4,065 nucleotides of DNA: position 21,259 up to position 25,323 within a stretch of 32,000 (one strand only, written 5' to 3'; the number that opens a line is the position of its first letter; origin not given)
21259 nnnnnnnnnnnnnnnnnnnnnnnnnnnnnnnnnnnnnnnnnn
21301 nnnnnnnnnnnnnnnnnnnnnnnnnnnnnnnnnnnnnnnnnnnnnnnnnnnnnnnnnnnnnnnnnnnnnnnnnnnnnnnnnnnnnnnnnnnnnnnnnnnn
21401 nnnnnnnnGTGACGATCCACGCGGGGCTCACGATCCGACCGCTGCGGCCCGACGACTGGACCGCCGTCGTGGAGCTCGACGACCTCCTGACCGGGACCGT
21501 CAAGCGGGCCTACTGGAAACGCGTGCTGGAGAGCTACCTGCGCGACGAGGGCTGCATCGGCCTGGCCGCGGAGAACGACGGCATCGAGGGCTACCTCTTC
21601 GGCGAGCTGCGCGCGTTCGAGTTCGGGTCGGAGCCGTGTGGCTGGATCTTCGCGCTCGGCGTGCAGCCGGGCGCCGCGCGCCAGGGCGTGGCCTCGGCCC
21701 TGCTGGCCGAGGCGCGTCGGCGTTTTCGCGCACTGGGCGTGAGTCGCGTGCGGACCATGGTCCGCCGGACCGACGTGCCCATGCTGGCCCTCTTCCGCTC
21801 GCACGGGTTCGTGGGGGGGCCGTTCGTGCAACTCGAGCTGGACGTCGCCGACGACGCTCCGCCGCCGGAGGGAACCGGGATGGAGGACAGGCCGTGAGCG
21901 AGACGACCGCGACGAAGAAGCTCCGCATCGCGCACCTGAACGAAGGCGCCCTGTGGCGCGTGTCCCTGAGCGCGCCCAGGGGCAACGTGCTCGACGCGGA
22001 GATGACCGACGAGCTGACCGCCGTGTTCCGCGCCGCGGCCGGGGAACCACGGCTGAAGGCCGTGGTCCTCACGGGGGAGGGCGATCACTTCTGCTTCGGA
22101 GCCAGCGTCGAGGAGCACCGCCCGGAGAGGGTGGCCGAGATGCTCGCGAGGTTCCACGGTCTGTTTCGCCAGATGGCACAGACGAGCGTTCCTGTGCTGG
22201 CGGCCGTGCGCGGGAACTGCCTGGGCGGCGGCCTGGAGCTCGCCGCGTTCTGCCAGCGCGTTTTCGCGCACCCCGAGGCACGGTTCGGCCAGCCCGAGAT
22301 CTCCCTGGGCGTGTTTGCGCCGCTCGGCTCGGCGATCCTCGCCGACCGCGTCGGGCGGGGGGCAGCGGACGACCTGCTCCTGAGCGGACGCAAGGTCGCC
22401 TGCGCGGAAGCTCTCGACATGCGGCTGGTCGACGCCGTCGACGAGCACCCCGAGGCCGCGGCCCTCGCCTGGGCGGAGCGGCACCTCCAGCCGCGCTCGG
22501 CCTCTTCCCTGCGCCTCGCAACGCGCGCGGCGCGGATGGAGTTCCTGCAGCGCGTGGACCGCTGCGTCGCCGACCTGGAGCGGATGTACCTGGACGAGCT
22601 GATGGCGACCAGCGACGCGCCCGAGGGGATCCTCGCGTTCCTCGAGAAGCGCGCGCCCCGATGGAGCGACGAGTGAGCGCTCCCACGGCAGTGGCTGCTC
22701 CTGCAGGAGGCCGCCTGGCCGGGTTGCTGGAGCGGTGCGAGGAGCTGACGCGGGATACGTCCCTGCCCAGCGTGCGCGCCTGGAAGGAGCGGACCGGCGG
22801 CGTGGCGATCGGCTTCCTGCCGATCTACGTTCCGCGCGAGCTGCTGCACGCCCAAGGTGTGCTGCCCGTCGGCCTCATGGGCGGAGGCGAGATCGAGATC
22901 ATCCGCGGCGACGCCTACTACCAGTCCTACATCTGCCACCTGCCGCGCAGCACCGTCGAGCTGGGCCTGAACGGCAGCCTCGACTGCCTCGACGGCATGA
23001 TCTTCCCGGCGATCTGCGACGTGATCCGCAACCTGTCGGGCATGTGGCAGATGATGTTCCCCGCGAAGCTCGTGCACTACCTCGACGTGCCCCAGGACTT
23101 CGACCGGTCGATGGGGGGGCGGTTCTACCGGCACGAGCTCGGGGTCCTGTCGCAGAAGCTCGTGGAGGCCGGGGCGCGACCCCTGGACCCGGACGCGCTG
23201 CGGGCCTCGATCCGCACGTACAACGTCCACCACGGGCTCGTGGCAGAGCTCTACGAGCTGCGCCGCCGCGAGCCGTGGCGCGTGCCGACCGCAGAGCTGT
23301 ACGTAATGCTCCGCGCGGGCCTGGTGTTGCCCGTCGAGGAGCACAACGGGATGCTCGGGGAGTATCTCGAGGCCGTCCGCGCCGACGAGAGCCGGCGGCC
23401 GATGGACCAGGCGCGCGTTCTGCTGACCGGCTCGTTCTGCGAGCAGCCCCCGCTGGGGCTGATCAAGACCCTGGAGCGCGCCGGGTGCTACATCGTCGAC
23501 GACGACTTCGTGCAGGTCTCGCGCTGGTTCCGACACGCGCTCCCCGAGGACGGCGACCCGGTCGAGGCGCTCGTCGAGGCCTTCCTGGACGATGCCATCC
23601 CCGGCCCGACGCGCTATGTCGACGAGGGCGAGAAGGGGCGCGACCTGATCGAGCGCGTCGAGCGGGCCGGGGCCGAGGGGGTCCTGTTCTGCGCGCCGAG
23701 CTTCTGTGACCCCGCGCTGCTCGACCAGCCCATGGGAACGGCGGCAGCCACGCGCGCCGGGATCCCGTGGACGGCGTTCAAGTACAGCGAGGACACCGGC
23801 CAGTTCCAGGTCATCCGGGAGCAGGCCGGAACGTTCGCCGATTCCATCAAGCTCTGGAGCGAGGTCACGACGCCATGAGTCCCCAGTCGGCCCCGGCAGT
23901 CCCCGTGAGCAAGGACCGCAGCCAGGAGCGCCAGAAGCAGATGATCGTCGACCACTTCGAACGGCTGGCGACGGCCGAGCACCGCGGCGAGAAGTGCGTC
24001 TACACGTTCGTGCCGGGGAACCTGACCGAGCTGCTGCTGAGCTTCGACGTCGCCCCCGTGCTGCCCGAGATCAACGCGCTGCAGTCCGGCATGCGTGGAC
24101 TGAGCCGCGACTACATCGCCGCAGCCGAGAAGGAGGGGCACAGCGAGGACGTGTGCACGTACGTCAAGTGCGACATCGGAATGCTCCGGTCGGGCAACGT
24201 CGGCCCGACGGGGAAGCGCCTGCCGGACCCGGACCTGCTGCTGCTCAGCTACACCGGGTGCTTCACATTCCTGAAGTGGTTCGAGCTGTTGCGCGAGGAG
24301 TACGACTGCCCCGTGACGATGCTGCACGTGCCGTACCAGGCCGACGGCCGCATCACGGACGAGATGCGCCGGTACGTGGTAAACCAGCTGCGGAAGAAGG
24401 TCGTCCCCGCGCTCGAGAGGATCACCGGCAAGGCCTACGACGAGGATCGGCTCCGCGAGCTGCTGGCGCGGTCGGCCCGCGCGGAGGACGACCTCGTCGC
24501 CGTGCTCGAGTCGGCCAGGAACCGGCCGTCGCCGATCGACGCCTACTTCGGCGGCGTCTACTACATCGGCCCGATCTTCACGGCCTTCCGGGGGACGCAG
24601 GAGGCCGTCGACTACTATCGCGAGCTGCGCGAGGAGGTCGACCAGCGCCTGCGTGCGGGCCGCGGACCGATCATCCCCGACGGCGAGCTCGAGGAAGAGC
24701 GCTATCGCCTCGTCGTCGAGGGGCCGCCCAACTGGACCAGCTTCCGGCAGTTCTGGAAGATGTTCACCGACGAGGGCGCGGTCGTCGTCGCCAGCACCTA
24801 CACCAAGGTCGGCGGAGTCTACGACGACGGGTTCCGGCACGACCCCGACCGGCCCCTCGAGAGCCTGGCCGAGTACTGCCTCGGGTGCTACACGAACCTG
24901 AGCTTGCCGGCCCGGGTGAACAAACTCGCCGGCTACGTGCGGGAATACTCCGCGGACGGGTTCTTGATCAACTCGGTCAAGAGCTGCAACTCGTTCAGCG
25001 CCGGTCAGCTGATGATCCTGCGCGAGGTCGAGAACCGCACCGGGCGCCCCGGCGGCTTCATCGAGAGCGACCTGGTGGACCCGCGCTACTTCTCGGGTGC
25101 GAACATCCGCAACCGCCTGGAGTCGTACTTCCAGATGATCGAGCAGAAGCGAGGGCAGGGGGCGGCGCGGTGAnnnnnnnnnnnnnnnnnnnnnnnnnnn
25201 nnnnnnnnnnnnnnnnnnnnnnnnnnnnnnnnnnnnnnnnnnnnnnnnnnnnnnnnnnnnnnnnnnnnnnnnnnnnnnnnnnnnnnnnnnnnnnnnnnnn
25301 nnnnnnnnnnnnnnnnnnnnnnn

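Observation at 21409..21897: A GNAT acetyltransferase is translationally spliced into the ring-reduction operon and has a paralogue next to the Rrf2 regulator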

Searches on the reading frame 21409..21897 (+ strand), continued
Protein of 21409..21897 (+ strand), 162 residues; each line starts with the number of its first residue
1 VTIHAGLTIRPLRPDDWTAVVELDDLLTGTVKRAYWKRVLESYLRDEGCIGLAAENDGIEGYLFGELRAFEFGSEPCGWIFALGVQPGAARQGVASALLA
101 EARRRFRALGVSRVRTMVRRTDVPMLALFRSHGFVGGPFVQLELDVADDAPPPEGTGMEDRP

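Call 74: get_annotated_region(hit=H1, flank=6000)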
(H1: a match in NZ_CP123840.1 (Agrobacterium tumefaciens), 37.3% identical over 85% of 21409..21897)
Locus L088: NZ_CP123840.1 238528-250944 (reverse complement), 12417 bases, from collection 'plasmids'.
description: Agrobacterium tumefaciens strain 15-1187-1-2a plasmid pAt15-1187-1-2a1, complete sequence
organism: Agrobacterium tumefaciens (NCBI taxid 358)
taxonomy: Bacteria; Pseudomonadota; Alphaproteobacteria; Hyphomicrobiales; Rhizobiaceae; Agrobacterium; Agrobacterium tumefaciens
host: -; source: Yarrow; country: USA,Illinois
typing (MOB-suite, as given by PLSDB): conjugative; relaxase MOBQ; mating-pair formation MPF_T
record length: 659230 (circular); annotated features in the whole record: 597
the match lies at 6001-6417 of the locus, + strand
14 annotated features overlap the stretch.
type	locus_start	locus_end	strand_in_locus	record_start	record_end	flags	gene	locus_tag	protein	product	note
CDS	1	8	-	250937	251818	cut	-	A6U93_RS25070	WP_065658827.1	alpha/beta hydrolase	-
CDS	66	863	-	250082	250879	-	-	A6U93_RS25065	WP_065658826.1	alpha/beta fold hydrolase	-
CDS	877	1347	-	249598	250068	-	-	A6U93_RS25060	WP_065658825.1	cupin domain-containing protein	-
CDS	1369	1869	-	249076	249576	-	-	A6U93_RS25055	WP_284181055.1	(2Fe-2S)-binding protein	-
CDS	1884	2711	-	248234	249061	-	-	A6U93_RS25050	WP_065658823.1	FAD binding domain-containing protein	-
CDS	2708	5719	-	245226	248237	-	-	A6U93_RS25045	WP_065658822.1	molybdopterin cofactor-binding domain-containing protein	-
CDS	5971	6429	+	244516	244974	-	-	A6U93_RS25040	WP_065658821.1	GNAT family N-acetyltransferase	-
CDS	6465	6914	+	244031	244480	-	-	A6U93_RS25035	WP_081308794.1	Rrf2 family transcriptional regulator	-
CDS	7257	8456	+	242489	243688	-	-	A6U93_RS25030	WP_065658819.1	ABC transporter substrate-binding protein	-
CDS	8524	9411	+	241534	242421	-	-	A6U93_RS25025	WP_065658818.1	branched-chain amino acid ABC transporter permease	GO:0015803 - branched-chain amino acid transport [Evidence IEA]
CDS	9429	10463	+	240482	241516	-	-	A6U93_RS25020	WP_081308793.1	branched-chain amino acid ABC transporter permease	GO:0015803 - branched-chain amino acid transport [Evidence IEA]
CDS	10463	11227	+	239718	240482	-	-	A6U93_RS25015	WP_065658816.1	ABC transporter ATP-binding protein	-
CDS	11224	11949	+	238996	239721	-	-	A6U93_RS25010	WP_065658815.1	ABC transporter ATP-binding protein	-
CDS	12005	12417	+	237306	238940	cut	-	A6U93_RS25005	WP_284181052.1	benzoate-CoA ligase family protein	-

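Call 91: predict_structure(alignment_id=A3)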
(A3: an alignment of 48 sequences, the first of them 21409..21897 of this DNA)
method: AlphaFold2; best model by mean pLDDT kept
length: 162 residues; sequences in the alignment: 48
mean_pLDDT: 87.7   pTM: 0.81
mean pLDDT of the five models: 87.7, 87.0, 86.0, 85.2, 83.8
residues with pLDDT >= 90: 103; 70-90: 37; 50-70: 22; < 50: 0
segments of 3 or more residues with pLDDT < 50: none
pLDDT, mean of each block of 10 residues (from residue 1): 79 95 95 92 90 96 92 86 93 94 95 91 88 81 83 59 63
secondary structure, 60 per line:
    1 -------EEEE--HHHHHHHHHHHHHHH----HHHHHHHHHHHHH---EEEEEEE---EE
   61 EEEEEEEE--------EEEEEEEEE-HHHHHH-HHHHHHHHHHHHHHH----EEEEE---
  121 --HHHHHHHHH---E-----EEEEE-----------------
elements in order: E8-11 H14-28 H33-45 E49-55 E59-68 E77-85 H87-92 H94-108 E113-117 H123-131 E141-145

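Call 98: fold_search(model_id=the predicted structure, library=pdb)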
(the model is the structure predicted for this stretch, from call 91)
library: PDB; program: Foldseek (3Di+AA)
matches with E <= 10: 1240; with E <= 0.001: 784
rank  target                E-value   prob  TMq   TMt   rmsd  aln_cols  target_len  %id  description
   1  9mgu                  3.3e-09  1.00  0.64  0.68   3.4       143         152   22  Structure of aminoglycoside acetyltransferase AAC(3)-Ia in complex with CoA (released 2025-09-03)
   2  5dwn_A                3.9e-09  1.00  0.73  0.66   7.6       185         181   21  Crystal structure of Phosphinothricin N-acetyltransferase from Brucella ovis in complex with AcetylCoA <structure_deta (released 2015-10-28)
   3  8a9o_A                5.4e-09  1.00  0.70  0.76   3.0       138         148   17  Structure of the polyamine acetyltransferase DpA (released 2023-07-12)
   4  4evy_A                8.9e-09  1.00  0.71  0.78   2.8       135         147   23  Crystal structure of aminoglycoside antibiotic 6'-N-acetyltransferase AAC(6')-Ig from Acinetobacter haemolyticus in co (released 2012-05-09)
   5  4yfj_A                1.0e-08  1.00  0.64  0.67   3.2       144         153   22  Crystal structure of aminoglycoside acetyltransferase AAC(3)-Ib (released 2015-03-18)
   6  9mgs                  1.2e-08  1.00  0.69  0.73   3.1       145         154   23  Structure of aminoglycoside acetyltransferase AAC(3)-Ia in complex with sisomicin and CoA (released 2025-09-03)
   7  5dwn_C                1.4e-08  1.00  0.71  0.65   3.7       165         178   22  Crystal structure of Phosphinothricin N-acetyltransferase from Brucella ovis in complex with AcetylCoA <structure_deta (released 2015-10-28)
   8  2r7h_B                1.4e-08  1.00  0.71  0.72   3.4       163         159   19  CRYSTAL STRUCTURE OF A putative acetyltransferase of the GNAT family (DDE_3044) FROM DESULFOVIBRIO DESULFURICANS SUBSP (released 2007-09-25)
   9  2r7h_A                1.4e-08  1.00  0.70  0.72   3.8       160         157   18  CRYSTAL STRUCTURE OF A putative acetyltransferase of the GNAT family (DDE_3044) FROM DESULFOVIBRIO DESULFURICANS SUBSP (released 2007-09-25)
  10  8a9o_B                1.5e-08  1.00  0.70  0.76   2.6       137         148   16  Structure of the polyamine acetyltransferase DpA (released 2023-07-12)
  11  5f46_B                1.5e-08  1.00  0.65  0.69   3.0       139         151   19  Crystal structure of an aminoglycoside acetyltransferase meta-AAC0020 from an uncultured soil metagenomic sample, apoe (released 2015-12-16)
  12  5f47_B                1.7e-08  1.00  0.70  0.74   2.8       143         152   18  Crystal structure of an aminoglycoside acetyltransferase meta-AAC0020 from an uncultured soil metagenomic sample in co (released 2015-12-30)
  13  5dwn_B                1.8e-08  1.00  0.72  0.65   7.4       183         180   21  Crystal structure of Phosphinothricin N-acetyltransferase from Brucella ovis in complex with AcetylCoA <structure_deta (released 2015-10-28)
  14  8a9n_A                1.9e-08  1.00  0.70  0.75   3.0       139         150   17  Structure of DpA polyamine acetyltransferase in complex with 1,3-DAP (released 2023-07-12)
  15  5u08_A                2.2e-08  1.00  0.67  0.71   2.8       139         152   18  Crystal structure of an aminoglycoside acetyltransferase meta-AAC0020 from an uncultured soil metagenomic sample in co (released 2017-02-08)
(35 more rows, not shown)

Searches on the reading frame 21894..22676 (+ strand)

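Call 4: search_protein_families(library=pfam, proteins=[window:21894-22676:+], max_evalue=0.01)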
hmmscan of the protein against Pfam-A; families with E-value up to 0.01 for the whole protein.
window:21894-22676:+ (260 aa): 2 families
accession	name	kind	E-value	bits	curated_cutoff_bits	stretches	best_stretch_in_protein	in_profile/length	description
PF00378.25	ECH_1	-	2.2e-42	145.6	27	1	19-259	5-250/251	Enoyl-CoA hydratase/isomerase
PF16113.10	ECH_2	-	3.8e-20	73.1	27.2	1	31-190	13-179/335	Enoyl-CoA hydratase/isomerase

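Call 10: search_protein_families(library=ncbifam, proteins=[window:21894-22676:+], max_evalue=0.001)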
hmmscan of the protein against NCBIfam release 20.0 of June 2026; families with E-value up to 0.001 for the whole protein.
window:21894-22676:+ (260 aa): 72 families (the best 25 are shown)
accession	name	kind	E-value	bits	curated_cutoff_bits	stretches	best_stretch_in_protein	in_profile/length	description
TIGR03189.1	dienoyl_CoA_hyt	equivalog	3.5e-84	282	292.5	1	15-259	6-250/251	cyclohexa-1,5-dienecarbonyl-CoA hydratase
NF051848.1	EnCoAHydtEchA19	equivalog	2.3e-37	128.9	400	1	30-258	21-256/258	enoyl-CoA hydratase EchA19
NF005803.0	PRK07658.1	equivalog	1.8e-34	119.3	313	1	19-259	11-256/257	enoyl-CoA hydratase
NF006566.0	PRK09076.1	subfamily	2.8e-33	115.6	286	1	11-259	6-259/260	enoyl-CoA hydratase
NF006007.0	PRK08138.1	subfamily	9.7e-33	113.6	355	1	25-258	23-259/261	enoyl-CoA hydratase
NF005879.0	PRK07827.1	equivalog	1.1e-32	113.3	283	1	12-258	9-260/261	enoyl-CoA hydratase family protein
NF007239.0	PRK09674.1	equivalog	1.4e-32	113.2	371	1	23-258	17-255/257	2,3-dehydroadipyl-CoA hydratase PaaF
NF004517.0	PRK05862.1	equivalog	4.4e-32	111.6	396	1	24-258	18-255/257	enoyl-CoA hydratase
NF004857.0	PRK06210.1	equivalog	2.4e-31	109.2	341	1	29-258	29-273/275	enoyl-CoA hydratase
NF046063.1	oxepin_alt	equivalog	2.5e-30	105.8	300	1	21-256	11-254/254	oxepin-CoA hydrolase, alternative type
NF006008.0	PRK08139.1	equivalog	8.4e-30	104.2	313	1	9-259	10-265/266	enoyl-CoA hydratase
NF004781.0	PRK06127.1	subfamily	6.7e-29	101.4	291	1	6-257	7-266/269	enoyl-CoA hydratase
NF005675.0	PRK07468.1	equivalog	7.3e-29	101.3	350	1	24-259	19-261/262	crotonase/enoyl-CoA hydratase family protein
NF005802.0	PRK07657.1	equivalog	1.1e-28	100.5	363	1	19-258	13-258/260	enoyl-CoA hydratase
NF004475.0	PRK05809.1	subfamily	1.5e-28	100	394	1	18-257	12-257/260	short-chain-enoyl-CoA hydratase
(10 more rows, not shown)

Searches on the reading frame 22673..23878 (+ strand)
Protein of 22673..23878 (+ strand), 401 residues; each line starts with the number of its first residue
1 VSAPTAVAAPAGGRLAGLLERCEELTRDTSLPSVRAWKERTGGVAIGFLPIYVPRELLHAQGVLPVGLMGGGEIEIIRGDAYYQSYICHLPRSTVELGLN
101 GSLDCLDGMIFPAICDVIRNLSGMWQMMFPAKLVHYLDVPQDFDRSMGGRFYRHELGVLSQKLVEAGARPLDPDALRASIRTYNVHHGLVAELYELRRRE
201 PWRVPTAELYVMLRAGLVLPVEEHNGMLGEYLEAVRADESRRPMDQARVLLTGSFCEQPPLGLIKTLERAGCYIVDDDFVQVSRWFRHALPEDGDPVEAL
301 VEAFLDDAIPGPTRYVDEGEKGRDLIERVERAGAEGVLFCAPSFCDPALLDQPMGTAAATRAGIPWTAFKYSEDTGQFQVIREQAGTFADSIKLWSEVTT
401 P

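Call 4: search_protein_families(library=pfam, proteins=[window:22735-23709:+], max_evalue=0.01)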
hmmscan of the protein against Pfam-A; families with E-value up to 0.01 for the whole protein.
window:22735-23709:+ (324 aa): 0 families

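Call 10: search_protein_families(library=ncbifam, proteins=[window:22673-23878:+], max_evalue=0.001)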
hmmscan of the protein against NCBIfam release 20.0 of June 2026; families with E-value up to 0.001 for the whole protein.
window:22673-23878:+ (401 aa): 4 families
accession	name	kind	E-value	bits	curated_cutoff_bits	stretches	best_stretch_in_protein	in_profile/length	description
TIGR02263.1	benz_CoA_red_C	equivalog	3.5e-149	496.9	421.15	1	16-392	2-380/380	benzoyl-CoA reductase subunit C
NF052456.1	HyiscapDhHadC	equivalog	2.2e-47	161.8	700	1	19-390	5-370/372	(R)-2-hydroxyisocaproyl-CoA dehydratase subunit beta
NF040772.1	double_cubane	equivalog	7.7e-26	91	350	1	35-378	13-361/372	double-cubane-cluster-containing anaerobic reductase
TIGR03190.1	benz_CoA_bzdN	equivalog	4.4e-24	85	453.8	1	34-377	18-359/377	benzoyl-CoA reductase, bzd-type, subunit N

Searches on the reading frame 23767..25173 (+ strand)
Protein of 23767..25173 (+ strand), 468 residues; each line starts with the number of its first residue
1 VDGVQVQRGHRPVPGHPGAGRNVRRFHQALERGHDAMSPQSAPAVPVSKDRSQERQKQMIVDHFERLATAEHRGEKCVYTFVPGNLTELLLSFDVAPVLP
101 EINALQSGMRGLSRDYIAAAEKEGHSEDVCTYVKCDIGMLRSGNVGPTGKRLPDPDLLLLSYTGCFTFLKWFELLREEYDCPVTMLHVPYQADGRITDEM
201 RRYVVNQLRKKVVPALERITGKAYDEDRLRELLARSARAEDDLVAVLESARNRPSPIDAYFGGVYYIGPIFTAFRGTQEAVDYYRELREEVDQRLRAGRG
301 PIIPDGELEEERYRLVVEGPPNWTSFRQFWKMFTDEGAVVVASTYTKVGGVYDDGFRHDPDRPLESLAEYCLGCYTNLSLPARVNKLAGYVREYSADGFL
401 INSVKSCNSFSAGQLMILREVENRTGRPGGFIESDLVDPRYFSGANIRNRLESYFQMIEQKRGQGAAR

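Call 4: search_protein_families(library=pfam, proteins=[window:23767-25173:+], max_evalue=0.01)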
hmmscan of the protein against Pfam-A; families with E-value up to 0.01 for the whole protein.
window:23767-25173:+ (468 aa): 2 families
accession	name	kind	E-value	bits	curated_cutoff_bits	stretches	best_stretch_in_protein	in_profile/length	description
PF06050.19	HGD-D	-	1.9e-62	212.2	28.4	1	87-458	6-342/342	2-hydroxyglutaryl-CoA dehydratase, D-component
PF02172.21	KIX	-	0.0037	18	27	0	192-242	6-53/81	KIX domain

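Call 10: search_protein_families(library=ncbifam, proteins=[window:23875-25173:+], max_evalue=0.001)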
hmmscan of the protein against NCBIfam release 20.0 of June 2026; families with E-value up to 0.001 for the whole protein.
window:23875-25173:+ (432 aa): 4 families
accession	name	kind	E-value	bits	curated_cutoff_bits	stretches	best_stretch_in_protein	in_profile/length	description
TIGR02260.1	benz_CoA_red_B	equivalog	1.6e-214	712.2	486.55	1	12-422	3-413/413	benzoyl-CoA reductase subunit B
NF052455.1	HyiscapDhHadB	equivalog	1.2e-44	152.6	750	1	14-426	2-398/398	(R)-2-hydroxyisocaproyl-CoA dehydratase subunit alpha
TIGR03191.1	benz_CoA_bzdO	equivalog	1.1e-20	74.2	448.6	1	70-316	64-299/430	benzoyl-CoA reductase, bzd-type, subunit O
NF040772.1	double_cubane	equivalog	3.4e-15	56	350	1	67-402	39-355/372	double-cubane-cluster-containing anaerobic reductase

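Call 73: search_dna_similar(query=window:23875-25173:+, collection=plasmids, mode=protein, max_evalue=1e-20, max_rows=30)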
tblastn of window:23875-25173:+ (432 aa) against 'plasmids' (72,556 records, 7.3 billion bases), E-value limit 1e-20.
Records with a match: 3; places in all: 3; records where one place covers at least 80% of the query: 3.
Best place of each record, by identity: <60% 3.
By first word of the organism name: Rhodobacteraceae 1; Rhodococcus 1; Azoarcus 1.
By predicted mobility (MOB-suite, as given by PLSDB): non-mobilizable 2; mobilizable 1.
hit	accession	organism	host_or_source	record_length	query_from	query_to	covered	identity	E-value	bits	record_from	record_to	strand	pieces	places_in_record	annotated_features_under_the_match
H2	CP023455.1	Rhodobacteraceae bacterium QY30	whole organism,paddy soil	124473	7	426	97%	24.7%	9e-25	114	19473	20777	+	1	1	record has no annotation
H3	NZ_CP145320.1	Rhodococcus ruber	-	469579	22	430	95%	25.0%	6e-22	106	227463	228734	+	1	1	2-hydroxyacyl-CoA dehydratase family protein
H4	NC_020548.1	Azoarcus sp. KH32C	-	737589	5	428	98%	24.1%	6e-22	106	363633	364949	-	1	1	2-hydroxyacyl-CoA dehydratase family protein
